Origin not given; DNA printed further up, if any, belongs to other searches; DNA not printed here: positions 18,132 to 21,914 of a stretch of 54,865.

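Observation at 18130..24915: Complete type II-C CRISPR-Cas9 module inserted between lepA and ybaB-recR in an AT-rich, endosymbiont-like genome context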

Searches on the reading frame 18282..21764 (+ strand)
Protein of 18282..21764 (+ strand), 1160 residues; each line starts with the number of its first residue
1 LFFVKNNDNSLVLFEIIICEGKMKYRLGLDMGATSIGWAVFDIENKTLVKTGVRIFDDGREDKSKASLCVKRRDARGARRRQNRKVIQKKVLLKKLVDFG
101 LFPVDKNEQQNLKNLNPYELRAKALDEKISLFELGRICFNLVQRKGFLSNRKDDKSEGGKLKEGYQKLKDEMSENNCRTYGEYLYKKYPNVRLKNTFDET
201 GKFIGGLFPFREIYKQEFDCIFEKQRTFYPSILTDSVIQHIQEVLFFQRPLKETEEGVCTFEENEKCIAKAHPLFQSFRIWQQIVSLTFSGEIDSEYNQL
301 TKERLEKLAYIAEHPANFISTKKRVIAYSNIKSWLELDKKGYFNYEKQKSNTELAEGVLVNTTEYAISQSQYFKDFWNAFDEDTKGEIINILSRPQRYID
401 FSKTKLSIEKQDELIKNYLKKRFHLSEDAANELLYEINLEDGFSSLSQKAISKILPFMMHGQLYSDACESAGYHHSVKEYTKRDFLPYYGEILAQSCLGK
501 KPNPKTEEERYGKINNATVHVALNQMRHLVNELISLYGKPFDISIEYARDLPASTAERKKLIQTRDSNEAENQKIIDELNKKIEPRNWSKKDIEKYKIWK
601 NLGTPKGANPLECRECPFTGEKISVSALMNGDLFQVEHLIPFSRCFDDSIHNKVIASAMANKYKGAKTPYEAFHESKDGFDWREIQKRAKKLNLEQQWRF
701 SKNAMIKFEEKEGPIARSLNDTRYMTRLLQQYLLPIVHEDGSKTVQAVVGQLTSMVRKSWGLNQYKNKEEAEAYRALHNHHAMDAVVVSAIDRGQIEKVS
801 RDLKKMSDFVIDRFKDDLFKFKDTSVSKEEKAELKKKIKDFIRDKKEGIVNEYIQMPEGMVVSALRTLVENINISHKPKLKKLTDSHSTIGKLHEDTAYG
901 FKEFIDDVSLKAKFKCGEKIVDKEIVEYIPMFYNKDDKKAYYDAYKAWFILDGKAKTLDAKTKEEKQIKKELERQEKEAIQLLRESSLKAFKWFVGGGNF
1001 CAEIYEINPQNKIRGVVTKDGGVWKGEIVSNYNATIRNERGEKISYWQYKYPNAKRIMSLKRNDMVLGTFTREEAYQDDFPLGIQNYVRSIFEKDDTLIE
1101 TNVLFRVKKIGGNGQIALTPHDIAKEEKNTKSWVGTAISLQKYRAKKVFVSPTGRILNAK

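Call 6: search_protein_families(library=pfam, proteins=[window:18282-21764:+])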
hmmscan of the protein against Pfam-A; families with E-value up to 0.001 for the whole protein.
window:18282-21764:+ (1160 aa): 3 families
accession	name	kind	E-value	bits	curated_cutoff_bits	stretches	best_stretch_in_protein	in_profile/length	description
PF13395.12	HNH_4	-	1.3e-17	64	22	1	616-670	1-54/54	HNH endonuclease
PF18541.7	RuvC_III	-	5.6e-16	59.5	26.2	1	710-854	2-170/179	RuvC endonuclease subdomain 3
PF18470.6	Cas9_a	-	1.5e-08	35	26.9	1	257-460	8-197/221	Cas9 alpha-helical lobe domain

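Call 10: search_solved_structures(query=window:18348-21764:+, max_evalue=0.001, show_alignments=1)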
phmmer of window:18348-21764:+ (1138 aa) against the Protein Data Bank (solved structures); distinct sequences matched with E-value up to 0.001: 55.
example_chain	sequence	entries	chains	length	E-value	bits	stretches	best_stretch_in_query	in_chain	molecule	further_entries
9ar4_A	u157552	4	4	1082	1.7e-65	224.7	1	1-871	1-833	CRISPR-associated endonuclease Cas9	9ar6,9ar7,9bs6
8uzb_A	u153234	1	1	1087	1.2e-61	212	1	1-781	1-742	CRISPR-associated endonuclease Cas9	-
8jtj_A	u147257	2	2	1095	1.5e-61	211.7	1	1-783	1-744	CRISPR-associated endonuclease Cas9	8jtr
8uza_A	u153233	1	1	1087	2.9e-61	210.7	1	1-783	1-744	CRISPR-associated endonuclease Cas9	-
8ja0_A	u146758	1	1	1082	3.5e-59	203.8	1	2-782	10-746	CRISPR-associated endonuclease Cas9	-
6kc8_A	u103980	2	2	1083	3.5e-59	203.8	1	2-782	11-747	CRISPR-associated endonuclease Cas9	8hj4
6jdq_A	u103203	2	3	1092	3.6e-59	203.8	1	2-782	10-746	CRISPR-associated endonuclease Cas9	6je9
8hnt_A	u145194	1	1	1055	6.2e-59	203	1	2-782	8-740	CRISPR-associated endonuclease Cas9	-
6jdv_A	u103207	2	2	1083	7.4e-58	199.4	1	2-782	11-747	CRISPR-associated endonuclease Cas9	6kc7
21dz_A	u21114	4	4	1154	9.7e-58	199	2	231-791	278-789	CRISPR-associated endonuclease Cas9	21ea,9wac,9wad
8hnw_A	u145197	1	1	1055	1.3e-57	198.6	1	2-782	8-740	CRISPR-associated endonuclease Cas9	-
6je4_A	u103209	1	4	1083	7.9e-57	196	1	2-782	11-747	CRISPR-associated endonuclease Cas9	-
8hnv_A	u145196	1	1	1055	1.4e-56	195.2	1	2-782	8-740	CRISPR-associated endonuclease Cas9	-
6je3_A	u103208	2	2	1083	1.6e-56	195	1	2-782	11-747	CRISPR-associated endonuclease Cas9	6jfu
8x5v_A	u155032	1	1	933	1.5e-37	132.1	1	1-518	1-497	BlCas9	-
6m0v_A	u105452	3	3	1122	3.7e-36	127.6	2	490-778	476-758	CRISPR-associated endonuclease Cas9 1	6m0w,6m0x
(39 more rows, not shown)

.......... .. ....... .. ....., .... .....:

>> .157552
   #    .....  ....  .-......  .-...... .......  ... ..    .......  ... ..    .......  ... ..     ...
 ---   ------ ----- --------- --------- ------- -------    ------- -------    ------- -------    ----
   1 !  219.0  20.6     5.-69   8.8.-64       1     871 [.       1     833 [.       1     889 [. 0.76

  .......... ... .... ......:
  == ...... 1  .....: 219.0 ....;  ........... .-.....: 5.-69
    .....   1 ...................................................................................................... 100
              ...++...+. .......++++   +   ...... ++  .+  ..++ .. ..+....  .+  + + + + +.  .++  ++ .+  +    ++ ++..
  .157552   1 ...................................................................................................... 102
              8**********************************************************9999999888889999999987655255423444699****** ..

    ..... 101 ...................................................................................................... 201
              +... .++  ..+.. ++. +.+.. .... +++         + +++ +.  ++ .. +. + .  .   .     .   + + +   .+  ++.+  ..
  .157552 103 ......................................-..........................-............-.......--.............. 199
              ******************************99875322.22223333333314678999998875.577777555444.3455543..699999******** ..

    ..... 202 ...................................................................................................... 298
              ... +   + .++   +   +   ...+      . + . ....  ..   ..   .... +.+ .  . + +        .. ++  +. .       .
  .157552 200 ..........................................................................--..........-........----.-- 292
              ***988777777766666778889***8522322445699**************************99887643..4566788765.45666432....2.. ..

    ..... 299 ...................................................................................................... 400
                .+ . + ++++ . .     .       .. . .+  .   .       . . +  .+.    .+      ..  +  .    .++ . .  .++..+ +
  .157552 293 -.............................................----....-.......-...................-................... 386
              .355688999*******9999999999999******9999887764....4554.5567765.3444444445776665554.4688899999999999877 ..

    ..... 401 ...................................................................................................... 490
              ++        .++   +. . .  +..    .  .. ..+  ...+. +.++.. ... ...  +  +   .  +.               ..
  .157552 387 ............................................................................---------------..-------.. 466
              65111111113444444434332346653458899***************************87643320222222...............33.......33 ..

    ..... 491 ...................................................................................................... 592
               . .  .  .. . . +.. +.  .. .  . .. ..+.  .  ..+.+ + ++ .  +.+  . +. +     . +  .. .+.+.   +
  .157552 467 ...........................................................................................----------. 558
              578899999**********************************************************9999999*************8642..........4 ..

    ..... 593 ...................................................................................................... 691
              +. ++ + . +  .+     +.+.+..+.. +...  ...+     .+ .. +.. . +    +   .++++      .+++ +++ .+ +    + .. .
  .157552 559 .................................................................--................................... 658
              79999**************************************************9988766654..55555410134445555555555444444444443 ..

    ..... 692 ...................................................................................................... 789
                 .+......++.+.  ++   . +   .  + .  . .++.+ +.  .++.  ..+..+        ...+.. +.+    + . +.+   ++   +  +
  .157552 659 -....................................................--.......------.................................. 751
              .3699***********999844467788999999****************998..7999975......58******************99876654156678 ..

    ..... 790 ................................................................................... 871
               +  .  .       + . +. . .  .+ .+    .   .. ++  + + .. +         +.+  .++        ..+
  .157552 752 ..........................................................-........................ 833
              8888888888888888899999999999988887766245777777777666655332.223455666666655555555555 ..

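Call 11: find_related_loci(query=window:18348-21761:+, collection=genome_contigs, flank=10000)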
Query window:18348-21761:+ (1138 aa) in genome_contigs; peptide patterns used: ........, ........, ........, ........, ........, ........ (x = any residue, [..] = any of these).
108 stretches matched a pattern; 3 encode a relative of the query (tblastn E <= 1e-3); 3 distinct loci.
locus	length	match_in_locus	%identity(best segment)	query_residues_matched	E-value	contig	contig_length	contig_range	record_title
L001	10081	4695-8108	85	1-1138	0e+0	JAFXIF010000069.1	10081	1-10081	MAG: Alphaproteobacteria bacterium isolate RGIG6438 Sheep_Rectum.Co__c3431936, whole genome shotgun sequence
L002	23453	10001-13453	62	1-1138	0e+0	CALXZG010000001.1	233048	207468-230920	MAG: uncultured Alphaproteobacteria bacterium isolate BRZ_KG__bin33 genome assembly, contig: BRZ_KG__NODE_17_length_2330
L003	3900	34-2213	98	431-1138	0e+0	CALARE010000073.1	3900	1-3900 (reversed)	MAG TPA_asm: uncultured Alphaproteobacteria bacterium isolate SRR6425825_bin.103_CONCOCT_v1.1_MAG genome assembly, conti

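Call 24: find_homologous_proteins(query=window:18348-21761:+, max_evalue=1e-10)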
Query window:18348-21761:+ (1138 aa): 1955 proteins with E <= 1e-10 among 8000 candidates; the best 120 are listed.
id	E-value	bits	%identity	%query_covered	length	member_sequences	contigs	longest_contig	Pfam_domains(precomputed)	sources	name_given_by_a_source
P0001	0.0e+0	2478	96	100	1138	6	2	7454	PF13395.13,PF18470.7,PF18541.8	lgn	-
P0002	0.0e+0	2336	89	100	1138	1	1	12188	PF13395.13,PF18470.7,PF18541.8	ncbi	-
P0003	0.0e+0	2238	85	100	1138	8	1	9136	PF13395.13,PF18470.7,PF18541.8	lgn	-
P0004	0.0e+0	2113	80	100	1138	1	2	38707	PF13395.13,PF18470.7,PF18541.8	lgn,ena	-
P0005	0.0e+0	2083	80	100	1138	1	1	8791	PF13395.13,PF18470.7,PF18541.8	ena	-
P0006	0.0e+0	2066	79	100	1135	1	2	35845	PF13395.13,PF18470.7,PF18541.8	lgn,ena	-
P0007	0.0e+0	1677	64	100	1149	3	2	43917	PF13395.13,PF18470.7,PF18541.8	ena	-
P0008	0.0e+0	1674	65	100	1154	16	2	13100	PF13395.13,PF18470.7,PF18541.8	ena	-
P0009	0.0e+0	1650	63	100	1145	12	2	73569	PF13395.13,PF18470.7,PF18541.8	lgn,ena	-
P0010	0.0e+0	1642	63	100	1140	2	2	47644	PF13395.13,PF01844.30,PF18470.7,PF18541.8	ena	-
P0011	0.0e+0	1639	65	100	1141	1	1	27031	PF13395.13,PF18470.7,PF18541.8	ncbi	-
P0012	0.0e+0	1631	63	100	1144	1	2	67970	PF13395.13,PF01844.30,PF18470.7,PF18541.8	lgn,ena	-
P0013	0.0e+0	1625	64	100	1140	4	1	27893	PF13395.13,PF18470.7,PF18541.8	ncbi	-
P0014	0.0e+0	1620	63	100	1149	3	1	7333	PF13395.13,PF18470.7,PF18541.8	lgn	-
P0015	0.0e+0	1614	64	100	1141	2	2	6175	PF13395.13,PF18470.7,PF18541.8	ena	-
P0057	0.0e+0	1449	58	100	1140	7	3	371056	PF13395.13,PF18470.7,PF18541.8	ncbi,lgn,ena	-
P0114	4.1e-143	497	33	100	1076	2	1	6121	PF13395.13,PF18470.7,PF18541.8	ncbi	-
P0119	7.9e-142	492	33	100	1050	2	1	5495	PF13395.13,PF01844.30,PF18470.7,PF18541.8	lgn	-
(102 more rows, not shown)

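Call 30: find_encoding_contigs(protein=window:18348-21764:+, flank=10000, max_places=4)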
Protein window:18348-21764:+ (1138 aa): no gene with exactly this product is on record in the collection.

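Call 31: find_encoding_contigs(protein=P0004, flank=8000, max_places=2)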
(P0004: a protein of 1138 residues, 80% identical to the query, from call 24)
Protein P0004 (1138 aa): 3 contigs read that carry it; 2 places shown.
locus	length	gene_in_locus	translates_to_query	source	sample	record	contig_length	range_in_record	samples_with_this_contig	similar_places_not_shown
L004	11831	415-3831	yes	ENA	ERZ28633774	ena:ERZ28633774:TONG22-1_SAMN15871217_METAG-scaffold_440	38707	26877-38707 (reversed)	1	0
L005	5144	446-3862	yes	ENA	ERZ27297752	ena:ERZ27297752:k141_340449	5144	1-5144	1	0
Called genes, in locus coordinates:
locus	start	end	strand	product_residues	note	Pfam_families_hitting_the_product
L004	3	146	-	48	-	?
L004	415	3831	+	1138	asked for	PF18470:Cas9_a, PF13395:HNH_4, PF18541:RuvC_III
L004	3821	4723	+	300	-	PF01867:Cas_Cas1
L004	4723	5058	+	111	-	PF20803:PaaX_M (weak), PF09827:CRISPR_Cas2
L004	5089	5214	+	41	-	-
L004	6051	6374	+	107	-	PF02575:YbaB_DNA_bd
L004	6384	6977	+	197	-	PF21176:RecR_HhH, PF02132:RecR_ZnF (weak), PF01751:Toprim (weak), PF13662:Toprim_4, PF21175:RecR_C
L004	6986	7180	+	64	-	-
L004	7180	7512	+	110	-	PF05164:ZapA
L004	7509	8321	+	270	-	PF00149:Metallophos, PF13277:YmdB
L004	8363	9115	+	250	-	PF20772:TACO1_YebC_N, PF01709:Transcrip_reg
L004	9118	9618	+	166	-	PF02075:RuvC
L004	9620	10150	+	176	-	PF01510:Amidase_2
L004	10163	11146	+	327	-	PF03741:TerC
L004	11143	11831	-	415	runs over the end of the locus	PF01979:Amidohydro_1, PF07969:Amidohydro_3 (weak)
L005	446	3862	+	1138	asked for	PF18470:Cas9_a, PF13395:HNH_4, PF18541:RuvC_III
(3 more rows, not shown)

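Call 32: find_encoding_contigs(protein=P0009, flank=8000, max_places=2)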
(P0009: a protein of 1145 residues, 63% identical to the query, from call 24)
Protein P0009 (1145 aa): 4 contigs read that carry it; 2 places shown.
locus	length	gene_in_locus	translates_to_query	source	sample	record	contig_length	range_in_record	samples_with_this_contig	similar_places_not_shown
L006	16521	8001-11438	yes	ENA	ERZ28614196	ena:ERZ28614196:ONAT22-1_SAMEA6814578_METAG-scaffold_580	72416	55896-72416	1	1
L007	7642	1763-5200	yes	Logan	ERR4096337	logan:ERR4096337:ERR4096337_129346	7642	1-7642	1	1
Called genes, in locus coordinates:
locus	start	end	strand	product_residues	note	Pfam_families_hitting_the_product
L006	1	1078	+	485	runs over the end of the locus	-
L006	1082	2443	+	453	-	PF04575:SlipAM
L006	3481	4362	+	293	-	-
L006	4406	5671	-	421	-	PF07498:Rho_N, PF07497:Rho_RNA_bind, PF00006:ATP-synt_ab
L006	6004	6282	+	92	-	-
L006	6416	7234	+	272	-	-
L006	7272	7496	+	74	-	-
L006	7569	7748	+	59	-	-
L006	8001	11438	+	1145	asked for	PF18470:Cas9_a, PF13395:HNH_4, PF18541:RuvC_III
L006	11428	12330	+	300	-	PF01867:Cas_Cas1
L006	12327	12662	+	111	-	PF20803:PaaX_M (weak), PF09827:CRISPR_Cas2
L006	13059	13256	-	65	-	-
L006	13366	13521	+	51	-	-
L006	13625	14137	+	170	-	-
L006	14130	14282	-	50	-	-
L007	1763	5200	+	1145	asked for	PF18470:Cas9_a, PF13395:HNH_4, PF18541:RuvC_III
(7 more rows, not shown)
